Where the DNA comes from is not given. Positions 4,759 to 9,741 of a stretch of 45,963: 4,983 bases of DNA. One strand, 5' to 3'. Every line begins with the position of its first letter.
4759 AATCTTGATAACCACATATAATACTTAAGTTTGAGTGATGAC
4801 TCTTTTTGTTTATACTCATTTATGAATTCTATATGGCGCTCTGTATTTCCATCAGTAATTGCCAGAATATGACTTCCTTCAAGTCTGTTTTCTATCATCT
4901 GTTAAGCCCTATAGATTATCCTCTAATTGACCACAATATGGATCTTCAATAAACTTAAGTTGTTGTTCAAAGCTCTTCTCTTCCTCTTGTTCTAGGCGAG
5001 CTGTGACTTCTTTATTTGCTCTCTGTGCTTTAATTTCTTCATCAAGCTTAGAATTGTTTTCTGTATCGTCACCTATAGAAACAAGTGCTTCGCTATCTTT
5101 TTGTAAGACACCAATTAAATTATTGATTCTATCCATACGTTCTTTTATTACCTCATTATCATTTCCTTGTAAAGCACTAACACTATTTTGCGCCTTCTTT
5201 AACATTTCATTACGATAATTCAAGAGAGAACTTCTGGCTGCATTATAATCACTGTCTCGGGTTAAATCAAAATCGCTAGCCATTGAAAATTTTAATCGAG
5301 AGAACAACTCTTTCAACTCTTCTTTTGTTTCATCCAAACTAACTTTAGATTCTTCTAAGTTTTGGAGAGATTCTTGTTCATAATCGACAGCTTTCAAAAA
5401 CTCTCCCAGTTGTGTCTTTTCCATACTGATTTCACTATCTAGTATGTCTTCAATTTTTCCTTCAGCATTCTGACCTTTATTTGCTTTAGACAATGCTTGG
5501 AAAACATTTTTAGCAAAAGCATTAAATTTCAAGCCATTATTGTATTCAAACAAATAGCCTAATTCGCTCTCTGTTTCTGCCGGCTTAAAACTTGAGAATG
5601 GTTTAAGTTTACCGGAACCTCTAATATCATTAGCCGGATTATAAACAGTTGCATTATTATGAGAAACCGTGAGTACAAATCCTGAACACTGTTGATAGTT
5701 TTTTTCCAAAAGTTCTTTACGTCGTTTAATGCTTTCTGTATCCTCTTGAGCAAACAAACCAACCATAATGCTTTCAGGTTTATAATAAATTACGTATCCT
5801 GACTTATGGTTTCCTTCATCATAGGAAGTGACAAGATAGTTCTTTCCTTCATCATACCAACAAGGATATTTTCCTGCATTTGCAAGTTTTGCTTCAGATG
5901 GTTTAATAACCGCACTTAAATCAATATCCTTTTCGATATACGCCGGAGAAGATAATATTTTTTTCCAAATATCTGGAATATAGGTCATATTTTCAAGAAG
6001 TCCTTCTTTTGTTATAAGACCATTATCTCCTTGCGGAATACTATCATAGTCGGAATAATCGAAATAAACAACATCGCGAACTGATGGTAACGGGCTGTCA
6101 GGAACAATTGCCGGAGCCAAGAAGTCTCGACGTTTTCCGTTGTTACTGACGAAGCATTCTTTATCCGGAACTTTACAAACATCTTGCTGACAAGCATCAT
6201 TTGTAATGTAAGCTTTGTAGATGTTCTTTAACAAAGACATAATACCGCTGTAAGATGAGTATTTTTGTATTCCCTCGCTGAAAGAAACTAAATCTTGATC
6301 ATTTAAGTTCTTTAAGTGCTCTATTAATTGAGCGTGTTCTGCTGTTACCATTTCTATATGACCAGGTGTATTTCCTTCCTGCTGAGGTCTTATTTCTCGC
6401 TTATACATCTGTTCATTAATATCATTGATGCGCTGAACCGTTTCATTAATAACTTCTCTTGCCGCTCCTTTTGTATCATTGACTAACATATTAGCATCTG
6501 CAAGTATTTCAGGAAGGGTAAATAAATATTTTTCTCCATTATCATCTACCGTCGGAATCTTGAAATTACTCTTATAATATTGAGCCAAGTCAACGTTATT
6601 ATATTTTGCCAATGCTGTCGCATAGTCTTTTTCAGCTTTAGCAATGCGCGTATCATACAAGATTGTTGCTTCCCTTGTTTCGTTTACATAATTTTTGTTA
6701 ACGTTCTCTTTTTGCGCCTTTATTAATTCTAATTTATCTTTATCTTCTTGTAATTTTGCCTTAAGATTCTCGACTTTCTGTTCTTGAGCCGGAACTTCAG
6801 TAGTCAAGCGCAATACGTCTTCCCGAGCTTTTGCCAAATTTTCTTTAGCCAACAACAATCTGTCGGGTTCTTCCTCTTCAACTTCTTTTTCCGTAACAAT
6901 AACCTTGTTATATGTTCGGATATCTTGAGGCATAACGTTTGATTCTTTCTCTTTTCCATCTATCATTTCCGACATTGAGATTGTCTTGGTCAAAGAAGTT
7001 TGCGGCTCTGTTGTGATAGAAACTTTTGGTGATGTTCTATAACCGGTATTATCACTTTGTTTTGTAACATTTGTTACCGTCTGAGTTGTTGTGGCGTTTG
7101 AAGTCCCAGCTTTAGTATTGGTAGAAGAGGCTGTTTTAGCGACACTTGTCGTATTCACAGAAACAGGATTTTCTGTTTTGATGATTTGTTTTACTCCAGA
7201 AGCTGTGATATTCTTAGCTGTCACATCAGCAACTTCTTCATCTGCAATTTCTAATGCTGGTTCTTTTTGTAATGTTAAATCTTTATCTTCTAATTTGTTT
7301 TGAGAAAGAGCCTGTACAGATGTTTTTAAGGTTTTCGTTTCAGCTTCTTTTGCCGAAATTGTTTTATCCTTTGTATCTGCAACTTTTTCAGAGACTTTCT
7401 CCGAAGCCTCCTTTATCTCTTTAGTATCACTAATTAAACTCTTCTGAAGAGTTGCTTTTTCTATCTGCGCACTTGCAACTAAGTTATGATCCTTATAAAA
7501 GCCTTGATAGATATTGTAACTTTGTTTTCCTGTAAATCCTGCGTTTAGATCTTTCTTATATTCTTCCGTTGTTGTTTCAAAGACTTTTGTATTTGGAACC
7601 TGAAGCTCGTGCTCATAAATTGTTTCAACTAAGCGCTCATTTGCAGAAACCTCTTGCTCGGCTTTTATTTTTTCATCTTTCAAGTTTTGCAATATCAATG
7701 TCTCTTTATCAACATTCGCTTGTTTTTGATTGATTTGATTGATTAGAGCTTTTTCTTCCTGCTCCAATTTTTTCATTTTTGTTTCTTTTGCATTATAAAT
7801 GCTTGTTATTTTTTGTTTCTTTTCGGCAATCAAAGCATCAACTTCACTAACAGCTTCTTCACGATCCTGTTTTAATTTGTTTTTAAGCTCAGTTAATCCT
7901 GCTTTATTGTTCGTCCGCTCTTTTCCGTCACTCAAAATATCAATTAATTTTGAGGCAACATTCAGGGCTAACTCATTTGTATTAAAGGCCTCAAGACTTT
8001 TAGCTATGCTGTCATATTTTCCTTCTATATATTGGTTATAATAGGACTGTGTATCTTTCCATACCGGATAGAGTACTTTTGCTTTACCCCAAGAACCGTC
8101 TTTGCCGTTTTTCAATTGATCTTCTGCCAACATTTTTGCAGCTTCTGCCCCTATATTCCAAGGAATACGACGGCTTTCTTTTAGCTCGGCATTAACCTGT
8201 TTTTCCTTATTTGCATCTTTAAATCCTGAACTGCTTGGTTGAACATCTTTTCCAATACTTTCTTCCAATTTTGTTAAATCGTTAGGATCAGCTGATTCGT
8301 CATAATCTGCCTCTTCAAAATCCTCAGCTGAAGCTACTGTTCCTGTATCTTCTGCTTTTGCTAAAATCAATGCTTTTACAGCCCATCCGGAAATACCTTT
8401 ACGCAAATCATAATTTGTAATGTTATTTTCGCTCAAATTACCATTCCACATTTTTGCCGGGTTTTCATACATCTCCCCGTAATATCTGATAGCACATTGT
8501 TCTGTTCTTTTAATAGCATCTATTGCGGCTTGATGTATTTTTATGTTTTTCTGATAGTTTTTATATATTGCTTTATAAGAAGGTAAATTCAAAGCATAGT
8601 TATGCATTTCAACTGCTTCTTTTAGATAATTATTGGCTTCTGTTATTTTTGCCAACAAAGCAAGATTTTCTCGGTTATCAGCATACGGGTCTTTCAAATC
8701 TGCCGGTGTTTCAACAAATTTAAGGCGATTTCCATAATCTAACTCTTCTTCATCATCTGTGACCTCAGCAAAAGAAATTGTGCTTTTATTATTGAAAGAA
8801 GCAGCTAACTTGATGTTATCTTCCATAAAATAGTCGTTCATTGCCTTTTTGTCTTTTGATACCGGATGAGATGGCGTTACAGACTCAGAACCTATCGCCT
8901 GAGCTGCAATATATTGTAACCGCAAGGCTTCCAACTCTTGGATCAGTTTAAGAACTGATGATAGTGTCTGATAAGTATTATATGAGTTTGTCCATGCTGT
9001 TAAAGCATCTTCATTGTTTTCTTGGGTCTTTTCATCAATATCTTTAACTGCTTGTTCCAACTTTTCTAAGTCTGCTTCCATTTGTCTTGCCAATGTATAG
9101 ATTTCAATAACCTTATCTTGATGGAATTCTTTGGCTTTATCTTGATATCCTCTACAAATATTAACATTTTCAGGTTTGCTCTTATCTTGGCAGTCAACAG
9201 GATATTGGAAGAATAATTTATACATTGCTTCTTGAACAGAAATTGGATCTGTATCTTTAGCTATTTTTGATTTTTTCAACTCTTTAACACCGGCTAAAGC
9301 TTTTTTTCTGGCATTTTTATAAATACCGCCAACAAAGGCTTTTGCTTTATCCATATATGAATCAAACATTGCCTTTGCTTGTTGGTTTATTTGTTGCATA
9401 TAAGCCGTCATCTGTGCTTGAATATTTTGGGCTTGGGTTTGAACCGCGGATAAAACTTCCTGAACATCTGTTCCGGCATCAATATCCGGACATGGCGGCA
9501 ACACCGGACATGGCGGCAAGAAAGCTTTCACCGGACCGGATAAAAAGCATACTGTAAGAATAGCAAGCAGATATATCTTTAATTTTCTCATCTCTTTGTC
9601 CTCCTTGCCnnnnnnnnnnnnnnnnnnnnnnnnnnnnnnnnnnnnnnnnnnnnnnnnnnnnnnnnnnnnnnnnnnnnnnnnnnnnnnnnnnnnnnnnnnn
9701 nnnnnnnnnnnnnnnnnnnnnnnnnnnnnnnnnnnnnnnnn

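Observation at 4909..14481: Four tandem signal-peptide coiled-coil proteins (895, 232, 494 and 1560 aa) replace VirB5/VirB6 between virB4 and virB8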

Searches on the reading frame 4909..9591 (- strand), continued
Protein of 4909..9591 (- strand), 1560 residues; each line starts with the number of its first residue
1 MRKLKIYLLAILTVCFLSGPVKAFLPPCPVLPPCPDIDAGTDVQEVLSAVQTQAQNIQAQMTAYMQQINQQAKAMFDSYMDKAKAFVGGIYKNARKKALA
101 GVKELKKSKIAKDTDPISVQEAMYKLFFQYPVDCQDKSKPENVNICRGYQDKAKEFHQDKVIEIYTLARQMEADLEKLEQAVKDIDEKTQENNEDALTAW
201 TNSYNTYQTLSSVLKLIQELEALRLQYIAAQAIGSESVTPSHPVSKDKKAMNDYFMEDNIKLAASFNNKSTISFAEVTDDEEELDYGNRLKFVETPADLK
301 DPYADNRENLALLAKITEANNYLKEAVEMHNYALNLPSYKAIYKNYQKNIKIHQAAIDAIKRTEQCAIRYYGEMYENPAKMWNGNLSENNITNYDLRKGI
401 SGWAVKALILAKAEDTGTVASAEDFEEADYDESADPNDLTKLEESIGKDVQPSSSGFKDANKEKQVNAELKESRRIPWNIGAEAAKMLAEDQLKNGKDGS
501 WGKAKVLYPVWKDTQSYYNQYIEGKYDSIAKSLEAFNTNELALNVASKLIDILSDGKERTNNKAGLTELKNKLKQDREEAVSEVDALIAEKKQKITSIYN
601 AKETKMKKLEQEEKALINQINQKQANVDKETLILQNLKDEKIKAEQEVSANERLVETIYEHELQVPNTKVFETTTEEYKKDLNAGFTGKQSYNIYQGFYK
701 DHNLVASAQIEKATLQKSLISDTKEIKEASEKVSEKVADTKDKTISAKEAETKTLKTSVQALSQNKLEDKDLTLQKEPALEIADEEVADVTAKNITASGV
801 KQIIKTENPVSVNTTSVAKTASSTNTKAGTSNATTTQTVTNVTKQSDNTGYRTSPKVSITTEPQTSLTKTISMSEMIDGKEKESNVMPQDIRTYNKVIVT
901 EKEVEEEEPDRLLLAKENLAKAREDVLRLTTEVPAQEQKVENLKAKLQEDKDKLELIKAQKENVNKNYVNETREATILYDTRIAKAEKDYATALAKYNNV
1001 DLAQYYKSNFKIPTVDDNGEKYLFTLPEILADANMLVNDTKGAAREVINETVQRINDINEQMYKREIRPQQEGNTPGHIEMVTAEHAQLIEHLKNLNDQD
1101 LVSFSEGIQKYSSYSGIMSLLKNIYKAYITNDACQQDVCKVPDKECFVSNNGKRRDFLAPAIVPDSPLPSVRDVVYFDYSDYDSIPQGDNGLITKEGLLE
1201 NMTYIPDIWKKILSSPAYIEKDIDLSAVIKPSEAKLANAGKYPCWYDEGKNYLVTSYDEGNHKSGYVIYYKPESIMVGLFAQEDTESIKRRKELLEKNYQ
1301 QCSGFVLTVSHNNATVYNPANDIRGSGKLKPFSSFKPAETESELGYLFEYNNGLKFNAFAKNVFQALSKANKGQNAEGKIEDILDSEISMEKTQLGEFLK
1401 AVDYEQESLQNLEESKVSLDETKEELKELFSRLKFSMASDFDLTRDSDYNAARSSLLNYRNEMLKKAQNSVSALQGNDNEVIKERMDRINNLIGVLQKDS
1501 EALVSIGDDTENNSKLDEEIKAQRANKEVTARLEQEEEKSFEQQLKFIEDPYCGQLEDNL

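Call 69: search_solved_structures(query=A1, max_evalue=1)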
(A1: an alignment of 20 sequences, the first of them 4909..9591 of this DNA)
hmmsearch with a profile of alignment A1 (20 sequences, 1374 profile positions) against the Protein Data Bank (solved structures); distinct sequences matched with E-value up to 1: 36.
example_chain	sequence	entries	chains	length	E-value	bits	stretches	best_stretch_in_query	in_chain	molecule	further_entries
4rsi_B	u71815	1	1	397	0.00033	21.8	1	592-812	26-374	Structural maintenance of chromosomes protein 4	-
8hd0_E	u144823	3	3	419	0.00082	20.4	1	602-828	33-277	Murein hydrolase activator EnvC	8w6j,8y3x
9f5w_B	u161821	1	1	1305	0.0013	19.8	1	599-818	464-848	Structural maintenance of chromosomes protein 4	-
6tpi_A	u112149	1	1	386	0.0047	17.9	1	604-828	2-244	Murein hydrolase activator EnvC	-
9ukm_I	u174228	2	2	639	0.011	16.7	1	613-686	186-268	Defense against restriction protein A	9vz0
4zkp_A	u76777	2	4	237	0.028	15.4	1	753-823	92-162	Tail needle protein gp26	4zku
2poh_A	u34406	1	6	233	0.028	15.4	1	753-823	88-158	Head completion protein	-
4lin_A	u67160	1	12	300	0.031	15.2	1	666-823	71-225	Tail needle protein gp26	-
3c9i_A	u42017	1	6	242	0.032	15.2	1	753-823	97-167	Tail needle protein gp26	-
4cgk_A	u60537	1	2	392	0.035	15.1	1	608-849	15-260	SECRETED 45 KDA PROTEIN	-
2yo3_A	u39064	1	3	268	0.044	14.7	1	628-797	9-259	GENERAL CONTROL PROTEIN GCN4, PUTATIVE INNER MEMBRANE PROTEIN, GENERAL CONTROL PROTEIN GCN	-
2z0n_A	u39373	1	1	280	0.044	14.7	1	617-824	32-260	DCC-interacting protein 13-alpha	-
6h3c_A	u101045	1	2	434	0.098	13.6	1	722-802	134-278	BRISC complex subunit Abraxas 2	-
4zry_B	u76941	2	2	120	0.1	13.5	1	756-840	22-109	Keratin, type II cytoskeletal 1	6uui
6tik_C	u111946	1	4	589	0.16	12.9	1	607-803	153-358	Capsid protein,Putative adhesin/invasin,Capsid protein,Factor H-binding protein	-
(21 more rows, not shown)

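Call 80: search_protein_families(library=pfam, proteins=[L040:9865-13173:+, L040:13176-16442:+, L036:16676-20044:+, L036:20048-23293:+, L016:1599-1940:+, L016:1981-2403:+, L016:2431-3531:+], max_evalue=0.1)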
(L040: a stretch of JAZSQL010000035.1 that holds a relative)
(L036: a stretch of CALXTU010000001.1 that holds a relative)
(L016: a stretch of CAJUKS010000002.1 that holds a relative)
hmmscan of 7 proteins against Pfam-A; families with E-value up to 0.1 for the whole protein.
L040:9865-13173:+ (1102 aa): 6 families
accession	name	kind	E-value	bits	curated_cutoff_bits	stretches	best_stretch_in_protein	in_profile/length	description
PF21785.3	Bflower_2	-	4.6e-56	187.9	38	8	224-298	24-95/112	5-fold beta-flower protein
PF21784.3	Bflower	-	6e-24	85.1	25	2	424-482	4-61/116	4-fold beta flower protein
PF12396.14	DUF3659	-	2e-21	76.1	24.8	2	318-368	10-56/61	Protein of unknown function (DUF3659)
PF05593.20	RHS_repeat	-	1.5e-13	51.2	22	1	403-439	2-37/38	RHS Repeat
PF15780.11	ASH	-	0.00029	21.4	27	1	91-163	15-84/98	Abnormal spindle-like microcephaly-assoc'd, ASPM-SPD-2-Hydin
PF12645.13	HTH_16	-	0.086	13.4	22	0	420-436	31-47/65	Helix-turn-helix domain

L040:13176-16442:+ (1089 aa): 5 families
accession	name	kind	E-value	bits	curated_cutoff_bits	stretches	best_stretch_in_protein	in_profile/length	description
PF21785.3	Bflower_2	-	2.3e-66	221.1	38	11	1007-1087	19-97/112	5-fold beta-flower protein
PF21784.3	Bflower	-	5.4e-30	104.6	25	4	1023-1085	2-62/116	4-fold beta flower protein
PF12396.14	DUF3659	-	1.8e-13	50.6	24.8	1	1036-1088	9-57/61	Protein of unknown function (DUF3659)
PF05593.20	RHS_repeat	-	0.0023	18.8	22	0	803-823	1-21/38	RHS Repeat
PF22692.1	LlgE_F_G_D1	-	0.0036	17.9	27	0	968-999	12-41/64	Flagellar hook protein FlgE/F/G D1 domain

L036:16676-20044:+ (1122 aa): 8 families
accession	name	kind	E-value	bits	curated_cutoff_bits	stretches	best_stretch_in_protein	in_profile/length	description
PF21785.3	Bflower_2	-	7.5e-67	222.7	38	10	289-370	19-96/112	5-fold beta-flower protein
PF21784.3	Bflower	-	5.4e-26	91.7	25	2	444-502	4-61/116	4-fold beta flower protein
PF12396.14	DUF3659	-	2.8e-25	88.4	24.8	4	338-388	10-56/61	Protein of unknown function (DUF3659)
PF05593.20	RHS_repeat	-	5.9e-17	62.1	22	2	423-459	2-37/38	RHS Repeat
PF20606.3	DUF6799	-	5.8e-05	23.2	26.8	0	302-332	35-63/63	Domain of unknown function (DUF6799)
PF15780.11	ASH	-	0.00018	22.1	27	1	112-184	15-84/98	Abnormal spindle-like microcephaly-assoc'd, ASPM-SPD-2-Hydin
PF08450.18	SGL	-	0.042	13.9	26.3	0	370-403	184-218/246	SMP-30/Gluconolactonase/LRE-like region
PF05935.17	Arylsulfotrans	-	0.058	12.8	24.2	0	233-299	25-81/374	Arylsulfotransferase (ASST)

L036:20048-23293:+ (1082 aa): 7 families
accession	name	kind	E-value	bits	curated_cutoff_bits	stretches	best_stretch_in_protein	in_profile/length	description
PF21785.3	Bflower_2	-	1.2e-69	231.7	38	10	908-1001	9-98/112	5-fold beta-flower protein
PF21784.3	Bflower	-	1.5e-23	83.8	25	3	970-1019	2-50/116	4-fold beta flower protein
PF12396.14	DUF3659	-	4.4e-12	46.1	24.8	1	998-1049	7-54/61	Protein of unknown function (DUF3659)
PF05593.20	RHS_repeat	-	1.7e-06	28.7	22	1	921-953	1-37/38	RHS Repeat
PF18342.7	LytB_SH3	-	2e-05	25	25.8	0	1021-1036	13-28/67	Endo-beta-N-acetylglucosaminidase LytB SH3 domain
PF06004.18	DUF903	-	0.0012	19.2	27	0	918-948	17-47/49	Bacterial protein of unknown function (DUF903)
PF12645.13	HTH_16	-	0.0088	16.6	22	0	1016-1036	28-48/65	Helix-turn-helix domain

L016:1599-1940:+ (113 aa): 3 families
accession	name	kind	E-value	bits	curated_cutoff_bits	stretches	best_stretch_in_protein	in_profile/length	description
PF04956.18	TrbC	-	7.6e-09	36.1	27.9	1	3-97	5-97/98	TrbC/VIRB2 pilin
PF20990.2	DUF2207_C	-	0.0058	16.8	33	1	33-99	125-188/247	Predicted membrane protein (DUF2207) C-terminal domain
PF13572.11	DUF4134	-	0.02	15.6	26.5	1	14-63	3-53/93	Domain of unknown function (DUF4134)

L016:1981-2403:+ (140 aa): 2 families
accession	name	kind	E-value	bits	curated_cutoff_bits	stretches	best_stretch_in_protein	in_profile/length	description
PF04956.18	TrbC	-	7.6e-06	26.5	27.9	1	24-114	5-97/98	TrbC/VIRB2 pilin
PF11286.13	DUF3087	-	0.044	13.7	23.4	1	18-105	7-63/165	Protein of unknown function (DUF3087)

L016:2431-3531:+ (366 aa): 2 families
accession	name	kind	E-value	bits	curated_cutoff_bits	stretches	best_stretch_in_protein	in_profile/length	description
PF04956.18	TrbC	-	0.014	16.1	27.9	1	13-100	11-88/98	TrbC/VIRB2 pilin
PF07959.18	Fucose_pyrophosphorylase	-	0.023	14.1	34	1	29-102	186-258/418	Fucose pyrophosphorylase domain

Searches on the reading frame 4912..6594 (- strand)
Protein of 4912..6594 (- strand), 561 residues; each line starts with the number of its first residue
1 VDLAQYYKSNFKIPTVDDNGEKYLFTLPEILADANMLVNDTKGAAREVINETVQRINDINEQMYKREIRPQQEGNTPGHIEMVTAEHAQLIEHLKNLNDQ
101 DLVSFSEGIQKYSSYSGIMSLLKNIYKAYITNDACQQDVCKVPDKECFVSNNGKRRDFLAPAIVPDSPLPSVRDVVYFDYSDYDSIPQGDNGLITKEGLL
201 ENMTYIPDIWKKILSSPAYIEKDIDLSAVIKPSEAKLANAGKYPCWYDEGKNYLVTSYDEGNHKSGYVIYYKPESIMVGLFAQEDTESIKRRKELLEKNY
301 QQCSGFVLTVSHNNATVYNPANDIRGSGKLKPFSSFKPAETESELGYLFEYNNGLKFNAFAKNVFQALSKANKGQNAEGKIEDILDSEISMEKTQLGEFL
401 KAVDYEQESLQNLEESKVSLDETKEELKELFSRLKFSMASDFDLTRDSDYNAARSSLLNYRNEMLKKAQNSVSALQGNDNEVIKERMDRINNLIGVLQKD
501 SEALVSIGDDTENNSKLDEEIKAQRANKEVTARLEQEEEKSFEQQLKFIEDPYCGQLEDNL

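Call 75: predict_structure(alignment_id=A4)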
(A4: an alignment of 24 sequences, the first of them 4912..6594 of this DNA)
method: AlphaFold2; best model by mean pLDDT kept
length: 561 residues; sequences in the alignment: 24
mean_pLDDT: 71.8   pTM: 0.48
mean pLDDT of the five models: 71.8, 69.7, 67.6, 67.3, 65.1
residues with pLDDT >= 90: 41; 70-90: 312; 50-70: 141; < 50: 67
segments of 3 or more residues with pLDDT < 50: 1-3, 63-77, 146-153, 163-174, 393-401, 548-561
pLDDT, mean of each block of 10 residues (from residue 1): 55 62 58 74 77 68 42 46 74 79 81 77 72 65 50 48 43 59 88 88 76 70 77 82 80 89 89 66 75 85 84 85 86 87 81 91 89 68 80 49 52 64 74 76 76 82 84 76 79 80 72 68 77 71 55 45 32
secondary structure, 60 per line:
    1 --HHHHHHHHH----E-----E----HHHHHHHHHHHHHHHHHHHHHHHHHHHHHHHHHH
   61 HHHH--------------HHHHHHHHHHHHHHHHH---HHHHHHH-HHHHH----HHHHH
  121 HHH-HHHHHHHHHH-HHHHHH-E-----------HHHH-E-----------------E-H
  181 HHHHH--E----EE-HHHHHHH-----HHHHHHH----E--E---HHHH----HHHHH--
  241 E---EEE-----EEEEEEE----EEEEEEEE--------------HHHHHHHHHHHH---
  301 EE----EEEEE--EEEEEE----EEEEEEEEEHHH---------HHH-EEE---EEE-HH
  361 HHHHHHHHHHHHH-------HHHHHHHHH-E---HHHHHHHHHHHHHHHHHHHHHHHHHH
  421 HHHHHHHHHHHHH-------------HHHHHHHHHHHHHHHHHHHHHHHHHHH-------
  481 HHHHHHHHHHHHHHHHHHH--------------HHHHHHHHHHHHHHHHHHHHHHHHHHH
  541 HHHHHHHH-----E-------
elements in order: H3-11 H27-64 H79-95 H99-105 H107-111 H116-123 H125-134 H136-141 H155-158 H180-185 H196-202 H208-214 H226-229 H234-238 E245-247 E253-259 E264-271 H286-297 E307-311 E314-319 E324-332 E349-351 E355-357 H359-373 H381-389 H395-433 H447-473 H481-499 H514-548

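Call 79: fold_search(model_id=the predicted structure, library=pdb)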
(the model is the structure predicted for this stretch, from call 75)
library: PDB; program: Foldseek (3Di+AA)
matches with E <= 10: 126; with E <= 0.001: 0
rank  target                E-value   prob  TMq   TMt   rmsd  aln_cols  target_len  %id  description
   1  9w4r_A                7.7e-01  0.06  0.08  0.06  23.3       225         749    8  Cryo-EM structure of hTUT4_mini:hLin28A:pre-let-7g miRNA_UUU, conformation 1 (released 2025-12-03)
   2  8i4x_B                7.7e-01  0.02  0.07  0.04  58.0       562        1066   12  Cryo-EM structure of 5-subunit Smc5/6 (released 2024-06-26)
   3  1px5_A                8.5e-01  0.08  0.09  0.13  15.6       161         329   12  Crystal structure of the 2'-specific and double-stranded RNA-activated interferon-induced antiviral protein 2'-5'-olig (released 2003-11-25)
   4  4l1b_B                1.5e+00  0.10  0.13  0.22  15.3       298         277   14  Crystal Structure of p110alpha complexed with niSH2 of p85alpha (released 2014-01-01)
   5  9mzw_B                1.9e+00  0.07  0.06  0.07  15.6       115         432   12  PP2A-B55 holoenzyme (released 2025-09-10)
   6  8xtv_B                1.9e+00  0.01  0.05  0.07  16.8       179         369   12  Crystal structure of AaHPPD-Y14150 complex (released 2025-01-15)
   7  5w0b_C                2.0e+00  0.09  0.08  0.11   9.5        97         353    5  Structure of human TUT7 catalytic module (CM) (released 2017-06-28)
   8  4waf_B                2.2e+00  0.08  0.13  0.22  14.6       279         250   14  Crystal Structure of a novel tetrahydropyrazolo[1,5-a]pyrazine in an engineered PI3K alpha (released 2014-12-31)
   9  5w0m_B                2.3e+00  0.09  0.07  0.11   9.1        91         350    5  Structure of human TUT7 catalytic module (CM) in complex with U5 RNA (released 2017-06-28)
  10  7nhn_K                2.4e+00  0.04  0.05  0.12  12.2        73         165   16  VgaL, an antibiotic resistance ABCF, in complex with 70S ribosome from Listeria monocytogenes (released 2021-05-05)
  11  4txz_A                2.4e+00  0.04  0.07  0.09  15.6       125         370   11  Crystal structure of Vibrio cholerae DncV cyclic AMP-GMP synthase in complex with nonhydrolyzable GTP (released 2014-08-13)
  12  8d0b_B                2.5e+00  0.01  0.07  0.10  20.4       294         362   12  Human CST-DNA polymerase alpha/primase preinitiation complex bound to 4xTEL-foldback template (released 2022-06-22)
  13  6ywp_B                2.8e+00  0.08  0.07  0.11   9.2        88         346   11  Structure of apo-CutA (released 2020-08-05)
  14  6t9k_B                2.8e+00  0.04  0.07  0.17  14.0       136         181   13  SAGA Core module (released 2020-01-29)
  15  6t9i_B                2.8e+00  0.04  0.07  0.15  14.0       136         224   13  cryo-EM structure of transcription coactivator SAGA (released 2020-01-29)
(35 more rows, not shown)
